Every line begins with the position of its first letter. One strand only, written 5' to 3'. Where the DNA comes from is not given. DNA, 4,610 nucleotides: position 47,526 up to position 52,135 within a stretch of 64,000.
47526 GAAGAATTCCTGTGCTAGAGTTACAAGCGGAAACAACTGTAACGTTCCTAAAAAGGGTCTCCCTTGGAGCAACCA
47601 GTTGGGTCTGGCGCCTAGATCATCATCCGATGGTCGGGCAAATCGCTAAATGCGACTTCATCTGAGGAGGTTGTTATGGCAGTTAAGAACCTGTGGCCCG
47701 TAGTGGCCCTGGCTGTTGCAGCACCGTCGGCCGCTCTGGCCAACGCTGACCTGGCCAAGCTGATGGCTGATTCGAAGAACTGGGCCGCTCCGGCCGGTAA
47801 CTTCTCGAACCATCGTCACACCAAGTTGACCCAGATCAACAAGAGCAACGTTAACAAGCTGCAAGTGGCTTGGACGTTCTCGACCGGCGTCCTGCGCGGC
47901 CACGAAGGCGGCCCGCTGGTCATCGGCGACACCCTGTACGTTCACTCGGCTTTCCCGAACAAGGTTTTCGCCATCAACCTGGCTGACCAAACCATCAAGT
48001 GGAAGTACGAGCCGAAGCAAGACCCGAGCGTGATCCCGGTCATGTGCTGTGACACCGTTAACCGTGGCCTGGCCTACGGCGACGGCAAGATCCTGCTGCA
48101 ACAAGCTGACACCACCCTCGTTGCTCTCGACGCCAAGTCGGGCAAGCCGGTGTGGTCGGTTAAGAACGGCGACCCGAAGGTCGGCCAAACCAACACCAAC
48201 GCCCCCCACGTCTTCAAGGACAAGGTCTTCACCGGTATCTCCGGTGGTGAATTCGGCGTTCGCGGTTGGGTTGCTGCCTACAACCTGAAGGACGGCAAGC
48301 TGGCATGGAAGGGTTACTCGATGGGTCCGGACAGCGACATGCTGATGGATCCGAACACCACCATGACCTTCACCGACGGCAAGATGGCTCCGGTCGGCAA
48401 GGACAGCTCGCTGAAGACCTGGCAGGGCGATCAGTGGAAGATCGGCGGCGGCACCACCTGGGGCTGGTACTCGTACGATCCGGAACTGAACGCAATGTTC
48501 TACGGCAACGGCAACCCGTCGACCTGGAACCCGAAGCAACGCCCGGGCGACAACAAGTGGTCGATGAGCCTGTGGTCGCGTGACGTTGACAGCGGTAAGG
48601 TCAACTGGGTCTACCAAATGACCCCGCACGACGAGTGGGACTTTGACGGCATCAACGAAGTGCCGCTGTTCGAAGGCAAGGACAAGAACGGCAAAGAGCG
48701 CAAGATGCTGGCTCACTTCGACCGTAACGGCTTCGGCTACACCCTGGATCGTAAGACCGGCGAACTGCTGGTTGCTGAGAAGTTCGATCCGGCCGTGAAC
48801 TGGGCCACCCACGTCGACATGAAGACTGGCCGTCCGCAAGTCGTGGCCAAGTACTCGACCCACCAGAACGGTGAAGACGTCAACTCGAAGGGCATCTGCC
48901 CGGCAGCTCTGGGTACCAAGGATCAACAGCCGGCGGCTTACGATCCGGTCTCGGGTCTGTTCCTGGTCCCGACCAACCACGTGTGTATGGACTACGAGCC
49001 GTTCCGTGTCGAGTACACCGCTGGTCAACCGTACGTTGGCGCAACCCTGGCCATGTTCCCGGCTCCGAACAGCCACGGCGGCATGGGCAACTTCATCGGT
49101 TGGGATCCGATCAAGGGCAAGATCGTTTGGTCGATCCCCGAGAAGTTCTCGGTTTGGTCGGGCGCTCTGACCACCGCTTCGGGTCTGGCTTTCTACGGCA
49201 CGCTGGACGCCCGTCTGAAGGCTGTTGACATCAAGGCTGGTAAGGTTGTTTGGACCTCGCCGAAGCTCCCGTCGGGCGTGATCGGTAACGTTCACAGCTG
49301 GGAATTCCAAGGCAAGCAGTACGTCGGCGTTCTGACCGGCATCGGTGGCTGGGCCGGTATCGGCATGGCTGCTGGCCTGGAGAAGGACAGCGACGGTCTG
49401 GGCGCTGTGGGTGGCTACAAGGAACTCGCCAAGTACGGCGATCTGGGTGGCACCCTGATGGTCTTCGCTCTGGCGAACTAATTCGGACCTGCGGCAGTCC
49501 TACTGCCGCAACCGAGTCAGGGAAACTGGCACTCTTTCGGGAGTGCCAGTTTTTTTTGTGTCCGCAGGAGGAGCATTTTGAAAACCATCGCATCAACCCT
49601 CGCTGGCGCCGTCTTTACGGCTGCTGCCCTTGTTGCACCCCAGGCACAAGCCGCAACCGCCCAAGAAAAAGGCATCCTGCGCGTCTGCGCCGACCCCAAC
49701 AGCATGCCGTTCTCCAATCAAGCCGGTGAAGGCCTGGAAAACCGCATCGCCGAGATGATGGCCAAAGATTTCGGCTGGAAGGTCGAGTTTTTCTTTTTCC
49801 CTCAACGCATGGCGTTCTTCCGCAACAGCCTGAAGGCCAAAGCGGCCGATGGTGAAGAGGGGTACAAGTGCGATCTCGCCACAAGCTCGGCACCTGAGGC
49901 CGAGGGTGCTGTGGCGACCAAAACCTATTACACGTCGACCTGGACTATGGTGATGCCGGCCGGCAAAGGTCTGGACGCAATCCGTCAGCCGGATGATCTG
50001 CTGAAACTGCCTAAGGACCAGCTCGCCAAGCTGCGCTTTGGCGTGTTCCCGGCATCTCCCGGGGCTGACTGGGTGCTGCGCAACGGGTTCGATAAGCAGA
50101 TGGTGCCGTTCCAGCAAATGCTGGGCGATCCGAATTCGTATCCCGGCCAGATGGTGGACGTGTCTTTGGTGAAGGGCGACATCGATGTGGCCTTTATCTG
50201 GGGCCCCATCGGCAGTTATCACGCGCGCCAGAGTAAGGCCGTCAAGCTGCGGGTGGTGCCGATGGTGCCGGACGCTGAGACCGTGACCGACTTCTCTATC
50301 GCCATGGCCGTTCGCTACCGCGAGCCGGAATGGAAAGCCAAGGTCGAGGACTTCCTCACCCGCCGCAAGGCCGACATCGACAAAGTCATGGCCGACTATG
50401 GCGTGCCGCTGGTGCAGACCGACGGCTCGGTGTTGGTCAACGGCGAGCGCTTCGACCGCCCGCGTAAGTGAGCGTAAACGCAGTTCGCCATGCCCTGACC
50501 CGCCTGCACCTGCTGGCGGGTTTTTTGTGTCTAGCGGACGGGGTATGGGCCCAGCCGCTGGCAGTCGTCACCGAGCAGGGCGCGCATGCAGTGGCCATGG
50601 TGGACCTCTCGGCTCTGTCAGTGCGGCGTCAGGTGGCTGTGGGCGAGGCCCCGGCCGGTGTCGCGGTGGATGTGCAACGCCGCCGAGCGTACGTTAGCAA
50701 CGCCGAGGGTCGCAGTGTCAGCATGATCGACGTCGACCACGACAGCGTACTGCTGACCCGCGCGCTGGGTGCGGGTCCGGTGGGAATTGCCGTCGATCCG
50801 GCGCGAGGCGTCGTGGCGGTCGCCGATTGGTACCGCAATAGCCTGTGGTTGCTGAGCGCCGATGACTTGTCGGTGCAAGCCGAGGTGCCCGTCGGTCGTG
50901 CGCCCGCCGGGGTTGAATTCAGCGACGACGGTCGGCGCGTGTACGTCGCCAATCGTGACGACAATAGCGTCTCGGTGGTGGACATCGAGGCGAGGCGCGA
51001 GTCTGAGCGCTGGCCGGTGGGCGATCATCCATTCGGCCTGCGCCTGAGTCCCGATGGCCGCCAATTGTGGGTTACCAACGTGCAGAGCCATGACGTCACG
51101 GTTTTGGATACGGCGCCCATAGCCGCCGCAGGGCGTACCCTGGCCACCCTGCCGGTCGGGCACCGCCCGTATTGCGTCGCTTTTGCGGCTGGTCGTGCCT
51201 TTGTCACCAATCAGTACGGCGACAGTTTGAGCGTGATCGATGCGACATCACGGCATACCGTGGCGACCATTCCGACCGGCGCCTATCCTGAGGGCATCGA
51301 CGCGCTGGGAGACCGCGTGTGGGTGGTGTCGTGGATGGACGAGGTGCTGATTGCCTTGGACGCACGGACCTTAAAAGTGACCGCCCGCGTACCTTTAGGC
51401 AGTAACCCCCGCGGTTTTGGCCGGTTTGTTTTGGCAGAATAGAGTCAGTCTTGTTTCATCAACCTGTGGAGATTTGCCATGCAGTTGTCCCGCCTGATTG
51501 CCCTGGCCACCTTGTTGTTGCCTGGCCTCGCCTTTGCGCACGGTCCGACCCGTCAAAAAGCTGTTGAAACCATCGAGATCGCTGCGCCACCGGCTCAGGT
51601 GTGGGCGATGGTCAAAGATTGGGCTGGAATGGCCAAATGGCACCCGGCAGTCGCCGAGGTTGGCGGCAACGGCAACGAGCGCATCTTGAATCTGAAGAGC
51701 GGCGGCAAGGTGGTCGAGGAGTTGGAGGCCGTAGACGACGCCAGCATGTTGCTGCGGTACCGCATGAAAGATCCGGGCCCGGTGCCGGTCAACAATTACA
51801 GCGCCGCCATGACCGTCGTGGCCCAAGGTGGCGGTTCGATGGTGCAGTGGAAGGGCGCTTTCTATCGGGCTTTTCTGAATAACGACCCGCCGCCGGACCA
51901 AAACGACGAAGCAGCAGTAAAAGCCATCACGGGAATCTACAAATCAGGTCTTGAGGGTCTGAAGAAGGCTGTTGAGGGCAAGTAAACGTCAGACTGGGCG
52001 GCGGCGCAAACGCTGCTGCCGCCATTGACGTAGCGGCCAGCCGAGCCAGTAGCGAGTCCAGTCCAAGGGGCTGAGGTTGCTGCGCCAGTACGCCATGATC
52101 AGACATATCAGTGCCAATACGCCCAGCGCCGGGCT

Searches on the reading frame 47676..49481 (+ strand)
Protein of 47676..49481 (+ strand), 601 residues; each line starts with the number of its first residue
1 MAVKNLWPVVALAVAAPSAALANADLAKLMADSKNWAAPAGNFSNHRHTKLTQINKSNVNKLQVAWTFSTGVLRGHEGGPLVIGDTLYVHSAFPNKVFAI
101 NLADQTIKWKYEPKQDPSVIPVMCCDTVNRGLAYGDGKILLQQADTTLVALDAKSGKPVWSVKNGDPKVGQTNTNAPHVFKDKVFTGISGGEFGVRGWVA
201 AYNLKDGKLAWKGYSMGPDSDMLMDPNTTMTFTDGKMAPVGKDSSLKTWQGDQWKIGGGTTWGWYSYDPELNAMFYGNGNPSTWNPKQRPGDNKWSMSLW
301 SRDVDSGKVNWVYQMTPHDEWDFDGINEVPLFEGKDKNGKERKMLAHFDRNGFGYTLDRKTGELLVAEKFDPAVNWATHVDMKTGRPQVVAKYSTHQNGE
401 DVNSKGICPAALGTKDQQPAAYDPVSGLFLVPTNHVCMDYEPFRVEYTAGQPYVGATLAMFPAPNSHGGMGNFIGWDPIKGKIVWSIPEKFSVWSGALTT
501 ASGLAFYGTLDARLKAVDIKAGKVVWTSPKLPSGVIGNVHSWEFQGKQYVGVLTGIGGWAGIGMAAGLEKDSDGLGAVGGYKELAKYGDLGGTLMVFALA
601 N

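Call 10: search_protein_families(library=ncbifam, proteins=[window:47676-49481:+], max_evalue=0.00001)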
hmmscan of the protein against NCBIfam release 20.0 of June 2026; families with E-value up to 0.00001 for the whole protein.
window:47676-49481:+ (601 aa): 5 families
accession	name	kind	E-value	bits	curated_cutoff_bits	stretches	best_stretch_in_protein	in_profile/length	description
TIGR03075.1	PQQ_enz_alc_DH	subfamily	8.6e-211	701.1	480.05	1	18-558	3-530/530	PQQ-dependent dehydrogenase, methanol/ethanol family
TIGR04528.1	acido_non_PQQ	subfamily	2.1e-82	277.5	650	2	225-554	169-484/493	acido-empty-quinoprotein group A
TIGR03074.1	PQQ_membr_DH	subfamily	4.3e-43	147.2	832.65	2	30-378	151-514/783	membrane-bound PQQ-dependent dehydrogenase, glucose/quinate/shikimate family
TIGR03300.1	assembly_YfgL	equivalog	1.2e-12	47.2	285.2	1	135-212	144-215/377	outer membrane protein assembly factor BamB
NF008351.0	PRK11138.1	equivalog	1.3e-06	27.1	423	0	77-212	113-230/394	outer membrane protein assembly factor BamB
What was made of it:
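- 47676..49481 (+): Context: the lanthanide-type PQQ methanol dehydrogenase XoxF, the usual genomic partner of the pair. It lies 7.7 kb away, beyond an ndh-2 gene, an RND efflux operon and a pterin-4a dehydratase gene. TIGR03075 scores 701 bits (call 10).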

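Call 72: search_solved_structures(query=window:47676-49481:+, max_evalue=1e-50, show_alignments=0)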
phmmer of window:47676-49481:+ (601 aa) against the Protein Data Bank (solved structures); distinct sequences matched with E-value up to 1e-50: 21.
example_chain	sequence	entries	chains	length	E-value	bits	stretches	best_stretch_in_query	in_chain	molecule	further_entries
6dam_A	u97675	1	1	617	5.7e-279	930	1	9-601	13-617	Lanthanide-dependent methanol dehydrogenase XoxF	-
6oc5_A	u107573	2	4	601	6.1e-272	906.7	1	12-601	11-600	Lanthanide-dependent methanol dehydrogenase XoxF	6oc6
4mae_A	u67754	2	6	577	1.6e-187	627.8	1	23-599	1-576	Methanol dehydrogenase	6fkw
4tqo_B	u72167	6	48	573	2.3e-187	627.3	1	23-599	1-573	Methanol dehydrogenase protein, large subunit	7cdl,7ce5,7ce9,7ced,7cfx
1g72_A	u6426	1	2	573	2.9e-184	617.1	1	21-599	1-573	METHANOL DEHYDROGENASE HEAVY SUBUNIT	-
2ad6_A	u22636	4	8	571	1.6e-183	614.6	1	24-599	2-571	Methanol dehydrogenase subunit 1 | METHANOL DEHYDROGENASE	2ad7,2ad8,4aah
2d0v_A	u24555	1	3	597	2.4e-181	607.4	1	26-599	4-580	methanol dehydrogenase large subunit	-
9ism_A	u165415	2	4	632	1.2e-178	598.6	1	9-599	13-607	Methanol dehydrogenase, alpha subunit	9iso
1lrw_A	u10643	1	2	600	7.6e-178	595.9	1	24-599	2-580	methanol dehydrogenase subunit 1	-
5xm3_A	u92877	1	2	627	2.8e-177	594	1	18-599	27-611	Glucose dehydrogenase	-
1h4i_A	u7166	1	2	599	2.1e-175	587.8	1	25-599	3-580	METHANOL DEHYDROGENASE SUBUNIT 1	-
1w6s_A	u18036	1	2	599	2.6e-175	587.5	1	25-599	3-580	METHANOL DEHYDROGENASE SUBUNIT 1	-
1h4j_A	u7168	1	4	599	6.5e-175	586.2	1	25-599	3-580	Methanol dehydrogenase [cytochrome c] subunit 1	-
7o6z_A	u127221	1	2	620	1.6e-167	561.8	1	10-598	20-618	Methanol dehydrogenase (Cytochrome c) subunit 1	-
6zcv_A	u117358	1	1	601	2.4e-97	329.9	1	13-562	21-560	Quinoprotein ethanol dehydrogenase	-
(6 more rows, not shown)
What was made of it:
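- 47676..49481 (+): Best PDB matches are 6dam and 6oc5 XoxF (call 72).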

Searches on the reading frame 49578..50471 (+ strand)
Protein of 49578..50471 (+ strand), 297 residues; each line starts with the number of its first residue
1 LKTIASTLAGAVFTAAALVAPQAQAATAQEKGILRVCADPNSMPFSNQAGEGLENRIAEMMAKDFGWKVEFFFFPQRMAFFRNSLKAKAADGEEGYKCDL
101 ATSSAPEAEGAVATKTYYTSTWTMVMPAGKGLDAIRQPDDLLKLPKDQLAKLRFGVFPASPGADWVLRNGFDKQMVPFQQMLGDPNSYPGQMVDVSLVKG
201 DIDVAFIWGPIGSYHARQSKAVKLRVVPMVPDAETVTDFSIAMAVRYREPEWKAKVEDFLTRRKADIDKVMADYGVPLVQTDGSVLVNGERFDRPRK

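Call 10: search_protein_families(library=ncbifam, proteins=[window:49578-50471:+], max_evalue=0.00001)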
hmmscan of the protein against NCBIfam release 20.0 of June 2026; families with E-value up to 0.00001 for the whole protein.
window:49578-50471:+ (297 aa): 2 families
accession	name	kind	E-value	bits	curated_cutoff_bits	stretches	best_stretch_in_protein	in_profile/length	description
TIGR03871.1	ABC_peri_MoxJ_2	subfamily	7.1e-70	235.2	212.15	1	34-279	2-232/232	quinoprotein dehydrogenase-associated putative ABC transporter substrate-binding protein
TIGR03870.1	ABC_MoxJ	equivalog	2.8e-19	69.6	258.1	1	34-278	2-245/246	methanol oxidation system protein MoxJ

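Call 44: search_protein_families(library=pfam, proteins=[window:49578-50471:+], max_evalue=0.01)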
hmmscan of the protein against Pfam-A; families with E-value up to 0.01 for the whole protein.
window:49578-50471:+ (297 aa): 1 family
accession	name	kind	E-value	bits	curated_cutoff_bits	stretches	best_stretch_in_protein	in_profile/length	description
PF00497.25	SBP_bac_3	-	0.00077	19.7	26.4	1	34-270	1-125/132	Bacterial extracellular solute-binding proteins, family 3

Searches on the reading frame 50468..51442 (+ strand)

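Call 10: search_protein_families(library=ncbifam, proteins=[window:50468-51442:+], max_evalue=0.00001)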
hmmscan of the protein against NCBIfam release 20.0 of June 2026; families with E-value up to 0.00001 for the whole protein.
window:50468-51442:+ (324 aa): 9 families
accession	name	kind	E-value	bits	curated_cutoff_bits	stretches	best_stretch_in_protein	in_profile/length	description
TIGR03866.1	PQQ_ABC_repeats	subfamily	1.1e-52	179.1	287.3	4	69-199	8-138/310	PQQ-dependent catabolism-associated beta-propeller protein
TIGR02276.1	beta_rpt_yvtn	repeat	2.4e-50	168.2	27.85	2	154-191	2-39/42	beta-propeller repeat protein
NF052340.1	hydrazine_beta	equivalog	3.4e-29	102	560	3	103-198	34-129/372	hydrazine synthase subunit beta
NF052342.1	hydrazine_BC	exception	1.8e-21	76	1250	2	102-212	39-151/690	hydrazine synthase subunit beta-gamma fusion subunit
NF052280.1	7_blade_YncE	equivalog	1.3e-18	67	400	1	42-208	152-321/338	7-bladed beta-propeller protein YncE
NF052460.1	L-NosZ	equivalog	8.2e-16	57.6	700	2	154-313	53-217/480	clade III lactonase-type nitrous-oxide reductase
NF048007.1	MmpL3Stblzr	equivalog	3.7e-09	36.2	600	1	99-216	45-165/366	MmpL3/TtfA transport complex stabilizer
NF038117.1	choice_anch_I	subfamily_domain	7.5e-07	28.4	300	0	68-263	7-208/458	choice-of-anchor I family protein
TIGR03907.1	QH_beta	equivalog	2.5e-06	26.9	223.2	0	132-204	19-99/338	quinohemoprotein amine dehydrogenase subunit beta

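Call 44: search_protein_families(library=pfam, proteins=[window:50468-51442:+], max_evalue=0.01)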
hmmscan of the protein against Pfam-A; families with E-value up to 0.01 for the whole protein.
window:50468-51442:+ (324 aa): 10 families
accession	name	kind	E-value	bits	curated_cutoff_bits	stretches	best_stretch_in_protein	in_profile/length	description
PF21783.3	YNCE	-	3.2e-13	50.2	27.1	1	154-235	252-329/339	YNCE-like beta-propeller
PF10282.15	Lactonase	-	7.3e-13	48.9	21.7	1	143-239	243-344/344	Lactonase, 7-bladed beta-propeller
PF02239.22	Cytochrom_D1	-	2.7e-11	43.1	25.5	1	147-216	39-107/368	Cytochrome D1 heme domain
PF01436.27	NHL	-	1.4e-08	34.8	20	0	103-127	3-26/28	NHL repeat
PF01731.26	Arylesterase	-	1.7e-06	28.5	21.3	0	144-172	54-82/86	Arylesterase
PF08450.18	SGL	-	4.4e-06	26.9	26.3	0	146-244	136-240/246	SMP-30/Gluconolactonase/LRE-like region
PF24684.1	Vgb_lyase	-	1.3e-05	24.6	50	1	101-290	12-200/290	Virginiamycin B lyase family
PF05096.18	Glu_cyclase_2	-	2e-05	24.6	22.3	1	263-309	74-120/249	Glutamine cyclotransferase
PF25174.1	Beta-prop_THOC3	-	8.4e-05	22.1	305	1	142-261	87-202/272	THOC3 beta-propeller domain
PF23414.1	Beta-prop_EML_2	-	0.0025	17.7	90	0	64-174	3-111/266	Echinoderm microtubule-associated protein second beta-propeller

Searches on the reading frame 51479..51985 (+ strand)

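Call 10: search_protein_families(library=ncbifam, proteins=[window:51479-51985:+], max_evalue=0.00001)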
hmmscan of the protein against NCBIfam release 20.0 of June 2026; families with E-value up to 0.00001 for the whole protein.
window:51479-51985:+ (168 aa): 0 families

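Call 33: search_protein_families(library=ncbifam, proteins=[window:51479-51985:+], max_evalue=0.001)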
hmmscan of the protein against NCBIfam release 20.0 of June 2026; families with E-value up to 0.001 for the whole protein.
window:51479-51985:+ (168 aa): 0 families

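Call 44: search_protein_families(library=pfam, proteins=[window:51479-51985:+], max_evalue=0.01)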
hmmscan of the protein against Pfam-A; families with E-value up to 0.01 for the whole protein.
window:51479-51985:+ (168 aa): 2 families
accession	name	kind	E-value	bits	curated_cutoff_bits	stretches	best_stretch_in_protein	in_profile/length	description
PF10604.15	Polyketide_cyc2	-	1.7e-34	119.6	27.4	1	26-166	2-142/142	Polyketide cyclase / dehydrase and lipid transport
PF03364.25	Polyketide_cyc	-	0.0024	18.6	23.4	1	34-61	1-28/126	Polyketide cyclase / dehydrase and lipid transport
